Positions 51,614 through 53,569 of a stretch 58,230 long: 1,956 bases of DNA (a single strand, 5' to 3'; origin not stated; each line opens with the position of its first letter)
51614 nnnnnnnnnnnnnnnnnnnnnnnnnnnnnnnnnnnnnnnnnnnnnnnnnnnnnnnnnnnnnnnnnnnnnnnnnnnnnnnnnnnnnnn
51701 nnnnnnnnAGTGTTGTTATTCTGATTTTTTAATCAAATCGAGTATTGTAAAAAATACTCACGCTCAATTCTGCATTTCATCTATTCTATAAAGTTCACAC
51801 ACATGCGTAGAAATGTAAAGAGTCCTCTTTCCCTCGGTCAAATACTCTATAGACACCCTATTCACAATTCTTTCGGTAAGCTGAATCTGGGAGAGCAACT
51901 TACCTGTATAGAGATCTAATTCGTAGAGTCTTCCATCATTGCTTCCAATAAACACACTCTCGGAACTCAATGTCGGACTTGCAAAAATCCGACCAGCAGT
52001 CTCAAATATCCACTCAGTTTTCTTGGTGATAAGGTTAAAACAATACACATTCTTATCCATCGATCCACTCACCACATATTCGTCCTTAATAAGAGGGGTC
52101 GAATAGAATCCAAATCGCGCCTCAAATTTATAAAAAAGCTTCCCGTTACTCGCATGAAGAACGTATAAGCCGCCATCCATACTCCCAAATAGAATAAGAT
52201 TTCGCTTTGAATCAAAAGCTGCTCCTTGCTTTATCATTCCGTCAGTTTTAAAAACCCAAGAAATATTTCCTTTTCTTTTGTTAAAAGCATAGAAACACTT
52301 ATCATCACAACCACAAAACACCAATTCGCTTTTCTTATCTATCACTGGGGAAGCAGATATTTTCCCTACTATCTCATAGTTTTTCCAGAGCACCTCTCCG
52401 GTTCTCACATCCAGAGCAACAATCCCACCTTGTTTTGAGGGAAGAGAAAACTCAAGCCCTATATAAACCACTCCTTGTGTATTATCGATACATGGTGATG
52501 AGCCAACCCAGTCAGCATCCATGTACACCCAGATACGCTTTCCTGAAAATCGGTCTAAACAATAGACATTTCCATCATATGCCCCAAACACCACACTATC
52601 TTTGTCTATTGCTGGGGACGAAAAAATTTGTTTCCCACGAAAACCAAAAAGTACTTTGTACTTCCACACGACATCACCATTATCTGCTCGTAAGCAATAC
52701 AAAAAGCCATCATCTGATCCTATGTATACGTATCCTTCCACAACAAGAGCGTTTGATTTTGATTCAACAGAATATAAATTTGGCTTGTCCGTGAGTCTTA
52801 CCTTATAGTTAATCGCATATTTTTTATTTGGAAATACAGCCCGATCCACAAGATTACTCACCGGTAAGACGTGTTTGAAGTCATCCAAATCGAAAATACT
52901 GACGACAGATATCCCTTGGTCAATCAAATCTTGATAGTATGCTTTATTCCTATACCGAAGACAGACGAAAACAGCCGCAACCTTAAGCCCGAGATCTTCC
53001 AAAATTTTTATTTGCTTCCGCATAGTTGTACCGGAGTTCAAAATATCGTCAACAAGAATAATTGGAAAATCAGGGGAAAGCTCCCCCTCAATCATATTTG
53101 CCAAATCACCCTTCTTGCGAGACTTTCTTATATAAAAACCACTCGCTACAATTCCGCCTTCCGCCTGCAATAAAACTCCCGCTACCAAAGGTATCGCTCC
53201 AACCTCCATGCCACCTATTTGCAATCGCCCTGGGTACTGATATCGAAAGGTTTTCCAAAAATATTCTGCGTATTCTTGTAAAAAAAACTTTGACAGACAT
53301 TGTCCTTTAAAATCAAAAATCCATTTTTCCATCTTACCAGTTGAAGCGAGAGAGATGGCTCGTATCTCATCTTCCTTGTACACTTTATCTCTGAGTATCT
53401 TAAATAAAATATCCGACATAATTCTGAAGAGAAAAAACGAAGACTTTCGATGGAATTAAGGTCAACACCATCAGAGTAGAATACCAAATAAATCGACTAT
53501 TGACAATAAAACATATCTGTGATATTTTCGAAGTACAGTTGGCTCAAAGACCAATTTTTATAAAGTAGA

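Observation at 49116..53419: YcaO + SagB-type dehydrogenase + PRTase/beta-propeller fusion + promoter-driven small peptide: candidate uncharacterised peptide-modification (RiPP-like) cassette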

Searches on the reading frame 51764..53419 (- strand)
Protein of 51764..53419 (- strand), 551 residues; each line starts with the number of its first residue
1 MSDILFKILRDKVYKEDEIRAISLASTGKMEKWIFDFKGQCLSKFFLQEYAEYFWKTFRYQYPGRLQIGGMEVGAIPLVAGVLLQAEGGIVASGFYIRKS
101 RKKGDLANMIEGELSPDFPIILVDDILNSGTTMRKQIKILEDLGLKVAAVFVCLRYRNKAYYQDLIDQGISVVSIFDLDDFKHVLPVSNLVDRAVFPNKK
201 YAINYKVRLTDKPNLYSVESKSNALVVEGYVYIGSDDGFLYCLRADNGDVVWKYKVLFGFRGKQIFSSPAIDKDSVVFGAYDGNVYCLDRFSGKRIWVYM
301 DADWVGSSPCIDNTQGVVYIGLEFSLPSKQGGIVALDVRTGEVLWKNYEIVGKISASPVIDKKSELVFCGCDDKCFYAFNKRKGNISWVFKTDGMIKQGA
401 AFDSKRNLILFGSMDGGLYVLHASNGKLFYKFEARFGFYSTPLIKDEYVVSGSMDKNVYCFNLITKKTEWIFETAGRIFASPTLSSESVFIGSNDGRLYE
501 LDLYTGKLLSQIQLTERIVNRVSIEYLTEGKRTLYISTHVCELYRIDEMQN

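Call 5: search_protein_families(library=pfam, proteins=[window:51764-53419:-], max_evalue=0.01)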
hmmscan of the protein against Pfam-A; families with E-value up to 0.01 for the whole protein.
window:51764-53419:- (551 aa): 12 families
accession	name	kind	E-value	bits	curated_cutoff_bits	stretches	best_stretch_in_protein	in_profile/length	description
PF13570.13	Beta-prop_ACSF4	-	7.3e-63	213.4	133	2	328-547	26-242/329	Beta-alanine-activating enzyme, beta-propeller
PF13360.13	PQQ_2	-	1.7e-29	103.6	27.6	2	225-388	31-193/233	Outer membrane protein assembly factor BamB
PF25292.1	Beta-prop_CGLA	-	9.1e-12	45.5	26.8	2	407-461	45-102/316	Lambda-carrageenase beta-propeller domain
PF23414.1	Beta-prop_EML_2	-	2.2e-08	34.3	90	0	447-524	11-89/266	Echinoderm microtubule-associated protein second beta-propeller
PF01011.28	PQQ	-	1.7e-07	30.8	26.7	0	333-346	270-283/595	Glucose/ethanol/alcohol dehydrogenase, beta-propeller domain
PF00156.33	Pribosyltran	-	3.2e-06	27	26.3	1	70-161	35-130/158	Phosphoribosyl transferase domain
PF24796.1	WDR55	-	1e-05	25.2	200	1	328-521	72-269/296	WDR55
PF24807.1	WD40_CDC20-Fz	-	5.2e-05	23.1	200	0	364-469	20-126/292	CDC20/Fizzy WD40 domain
PF24390.1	PRTase-CE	-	6.2e-05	23.4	27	1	116-207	104-198/253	PRTase-CE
PF25172.1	Beta-prop_WDR3_2nd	-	0.0021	17.8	140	0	404-467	48-113/293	WDR3 second beta-propeller domain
PF24814.1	WD40_Prp19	-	0.0022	17.5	320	0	359-465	14-122/281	Prp19 WD40 domain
PF25173.1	Beta-prop_WDR3_1st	-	0.0037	17.4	154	1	337-497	15-178/184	WDR3 first beta-propeller domain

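Call 6: search_protein_families(library=ncbifam, proteins=[window:51764-53419:-], max_evalue=0.01)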
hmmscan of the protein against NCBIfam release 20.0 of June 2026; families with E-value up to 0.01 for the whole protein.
window:51764-53419:- (551 aa): 22 families
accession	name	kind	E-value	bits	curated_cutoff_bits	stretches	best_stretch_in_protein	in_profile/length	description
TIGR03300.1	assembly_YfgL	equivalog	5.4e-32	110.9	285.2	3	268-393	60-174/377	outer membrane protein assembly factor BamB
NF008351.0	PRK11138.1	equivalog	9.1e-24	83.7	423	2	225-299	117-186/394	outer membrane protein assembly factor BamB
TIGR03075.1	PQQ_enz_alc_DH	subfamily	1.3e-19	70.2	480.05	3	221-349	62-199/530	PQQ-dependent dehydrogenase, methanol/ethanol family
NF053615.1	SerThrKinAfsKStmc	equivalog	1.9e-18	66.5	1300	2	416-506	714-804/809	protein serine/threonine kinase AfsK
TIGR04528.1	acido_non_PQQ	subfamily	4e-14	52.2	650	2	319-429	390-489/493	acido-empty-quinoprotein group A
TIGR00336.1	pyrE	equivalog_domain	1.1e-12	48.1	106.8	1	67-181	57-173/173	orotate phosphoribosyltransferase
NF004034.0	PRK05500.1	equivalog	7.9e-09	34.6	656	1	68-193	348-468/478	bifunctional orotidine-5'-phosphate decarboxylase/orotate phosphoribosyltransferase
NF010382.0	PRK13809.1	equivalog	1.2e-07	31.3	208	1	72-185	75-185/210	orotate phosphoribosyltransferase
NF001729.0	PRK00455.1-3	equivalog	0.00018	21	245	1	90-177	99-187/231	orotate phosphoribosyltransferase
NF002620.0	PRK02277.1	subfamily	0.0018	17.9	115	1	120-154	144-178/201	orotate phosphoribosyltransferase-like protein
NF002095.0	PRK00934.1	equivalog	0.0022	17.2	296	1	95-150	182-238/287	ribose-phosphate diphosphokinase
NF040646.1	HPT_Archaea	equivalog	0.0034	17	200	1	119-159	116-157/184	hypoxanthine/guanine phosphoribosyltransferase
NF003545.0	PRK05205.1-1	equivalog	0.0034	16.8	140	0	118-158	90-130/171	bifunctional pyr operon transcriptional regulator/uracil phosphoribosyltransferase PyrR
NF002635.0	PRK02304.1-4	subfamily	0.0036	16.8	146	1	120-175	118-171/188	adenine phosphoribosyltransferase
TIGR01251.1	ribP_PPkin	subfamily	0.0036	16.3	113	1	96-151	187-244/309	ribose-phosphate diphosphokinase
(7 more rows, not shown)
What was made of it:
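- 51764..53419 (-): PRT-propeller fusion protein (551 aa). It has an N-terminal OPRT-like type I phosphoribosyltransferase domain (about aa 1-200), a C-terminal 8-bladed BamB/PQQ-like beta-propeller, and no signal peptide. Domain hits: PF13570 213 bits and PF00156 27 bits (call 5); PyrE models match below their cut-offs (call 6).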
